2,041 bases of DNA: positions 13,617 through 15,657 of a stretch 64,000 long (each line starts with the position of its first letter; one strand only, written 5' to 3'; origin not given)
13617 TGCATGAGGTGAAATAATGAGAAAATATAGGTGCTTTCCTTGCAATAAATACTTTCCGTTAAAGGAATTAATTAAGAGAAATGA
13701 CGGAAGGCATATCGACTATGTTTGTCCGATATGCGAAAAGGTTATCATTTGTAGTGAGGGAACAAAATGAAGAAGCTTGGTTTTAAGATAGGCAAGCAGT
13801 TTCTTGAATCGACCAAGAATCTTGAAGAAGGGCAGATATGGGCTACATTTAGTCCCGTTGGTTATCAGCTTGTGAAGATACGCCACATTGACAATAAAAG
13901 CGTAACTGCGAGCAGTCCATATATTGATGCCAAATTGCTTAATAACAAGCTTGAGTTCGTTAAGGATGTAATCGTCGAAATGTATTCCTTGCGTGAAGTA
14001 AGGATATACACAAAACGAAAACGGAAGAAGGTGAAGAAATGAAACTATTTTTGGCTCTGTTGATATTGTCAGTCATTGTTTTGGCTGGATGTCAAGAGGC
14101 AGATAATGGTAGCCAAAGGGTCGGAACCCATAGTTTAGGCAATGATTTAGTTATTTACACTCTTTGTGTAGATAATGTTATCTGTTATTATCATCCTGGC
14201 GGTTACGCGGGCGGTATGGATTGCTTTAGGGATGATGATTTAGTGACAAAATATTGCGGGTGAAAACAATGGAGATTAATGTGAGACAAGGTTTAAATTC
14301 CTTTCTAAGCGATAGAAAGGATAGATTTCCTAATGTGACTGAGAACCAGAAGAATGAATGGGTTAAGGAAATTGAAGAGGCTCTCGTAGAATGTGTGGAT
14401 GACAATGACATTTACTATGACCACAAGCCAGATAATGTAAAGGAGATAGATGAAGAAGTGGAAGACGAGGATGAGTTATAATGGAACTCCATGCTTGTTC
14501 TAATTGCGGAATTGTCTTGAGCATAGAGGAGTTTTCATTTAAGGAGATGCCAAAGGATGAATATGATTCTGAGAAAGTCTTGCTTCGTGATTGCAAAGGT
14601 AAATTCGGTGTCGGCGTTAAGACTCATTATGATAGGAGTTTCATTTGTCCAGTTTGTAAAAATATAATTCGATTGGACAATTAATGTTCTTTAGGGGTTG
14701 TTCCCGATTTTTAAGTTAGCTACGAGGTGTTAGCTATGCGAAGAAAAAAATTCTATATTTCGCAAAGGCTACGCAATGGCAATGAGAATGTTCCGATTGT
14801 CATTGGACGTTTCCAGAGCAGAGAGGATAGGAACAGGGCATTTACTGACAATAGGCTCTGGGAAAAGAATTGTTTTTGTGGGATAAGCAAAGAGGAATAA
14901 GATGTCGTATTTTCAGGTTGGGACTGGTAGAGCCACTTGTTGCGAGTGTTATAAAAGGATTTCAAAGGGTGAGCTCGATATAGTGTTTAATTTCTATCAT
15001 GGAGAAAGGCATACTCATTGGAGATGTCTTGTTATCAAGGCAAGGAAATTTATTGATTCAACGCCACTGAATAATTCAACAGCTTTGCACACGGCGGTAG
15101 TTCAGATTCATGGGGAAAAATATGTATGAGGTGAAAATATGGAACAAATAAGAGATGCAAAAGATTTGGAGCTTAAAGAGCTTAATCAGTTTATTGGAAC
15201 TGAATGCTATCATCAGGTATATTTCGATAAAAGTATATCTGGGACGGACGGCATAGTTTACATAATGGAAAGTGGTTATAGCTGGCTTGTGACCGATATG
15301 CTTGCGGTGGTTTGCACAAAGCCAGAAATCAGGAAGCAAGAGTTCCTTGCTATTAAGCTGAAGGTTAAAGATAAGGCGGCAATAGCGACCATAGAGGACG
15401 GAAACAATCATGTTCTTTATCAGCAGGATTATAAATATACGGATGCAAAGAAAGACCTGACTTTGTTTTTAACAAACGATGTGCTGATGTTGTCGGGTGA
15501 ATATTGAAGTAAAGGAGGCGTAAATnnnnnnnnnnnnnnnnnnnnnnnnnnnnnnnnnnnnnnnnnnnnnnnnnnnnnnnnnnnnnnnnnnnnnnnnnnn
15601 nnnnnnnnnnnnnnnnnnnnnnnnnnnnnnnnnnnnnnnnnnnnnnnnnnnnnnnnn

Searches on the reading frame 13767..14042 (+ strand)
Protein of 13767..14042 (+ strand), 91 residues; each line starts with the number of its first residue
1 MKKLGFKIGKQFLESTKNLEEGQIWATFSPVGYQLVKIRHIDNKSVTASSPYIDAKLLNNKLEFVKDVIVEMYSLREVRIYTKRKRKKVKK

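Call 59: search_protein_families(library=pfam, proteins=[L034:519-1046:+], max_evalue=1)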
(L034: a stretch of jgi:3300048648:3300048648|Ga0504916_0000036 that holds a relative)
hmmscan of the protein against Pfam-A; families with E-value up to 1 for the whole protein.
L034:519-1046:+ (175 aa): 2 families
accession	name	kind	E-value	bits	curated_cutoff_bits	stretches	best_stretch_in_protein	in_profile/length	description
PF11635.14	Med16_N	-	0.091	12.3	21.7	1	91-134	89-134/315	Mediator complex subunit 16, N-terminal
PF15589.11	Imm21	-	0.18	12.2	30.7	1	51-105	77-131/159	Immunity protein 21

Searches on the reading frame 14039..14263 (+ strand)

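Call 59: search_protein_families(library=pfam, proteins=[L034:519-1046:+], max_evalue=1)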
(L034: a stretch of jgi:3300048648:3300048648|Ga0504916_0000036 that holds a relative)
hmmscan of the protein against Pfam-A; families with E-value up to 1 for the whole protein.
L034:519-1046:+ (175 aa): 2 families
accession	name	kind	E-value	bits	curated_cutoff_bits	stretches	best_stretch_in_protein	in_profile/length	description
PF11635.14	Med16_N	-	0.091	12.3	21.7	1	91-134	89-134/315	Mediator complex subunit 16, N-terminal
PF15589.11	Imm21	-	0.18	12.2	30.7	1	51-105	77-131/159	Immunity protein 21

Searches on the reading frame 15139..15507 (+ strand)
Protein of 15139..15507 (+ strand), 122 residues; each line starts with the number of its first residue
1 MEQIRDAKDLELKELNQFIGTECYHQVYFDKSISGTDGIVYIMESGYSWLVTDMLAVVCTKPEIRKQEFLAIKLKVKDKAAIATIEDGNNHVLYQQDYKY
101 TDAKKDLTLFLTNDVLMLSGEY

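Call 39: search_protein_families(library=pfam, proteins=[window:15139-15507:+], max_evalue=0.01)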
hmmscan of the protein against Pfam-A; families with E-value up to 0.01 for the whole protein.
window:15139-15507:+ (122 aa): 1 family
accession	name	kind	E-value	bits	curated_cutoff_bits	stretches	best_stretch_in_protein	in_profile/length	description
PF21781.2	DUF6876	-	1.6e-22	80.1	27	1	12-122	4-117/117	Family of unknown function (DUF6876)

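Call 59: search_protein_families(library=pfam, proteins=[L034:519-1046:+], max_evalue=1)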
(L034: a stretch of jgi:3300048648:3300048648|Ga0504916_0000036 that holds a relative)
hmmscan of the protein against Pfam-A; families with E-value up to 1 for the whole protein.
L034:519-1046:+ (175 aa): 2 families
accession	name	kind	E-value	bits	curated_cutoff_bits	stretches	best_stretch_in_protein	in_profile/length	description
PF11635.14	Med16_N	-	0.091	12.3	21.7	1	91-134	89-134/315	Mediator complex subunit 16, N-terminal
PF15589.11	Imm21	-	0.18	12.2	30.7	1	51-105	77-131/159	Immunity protein 21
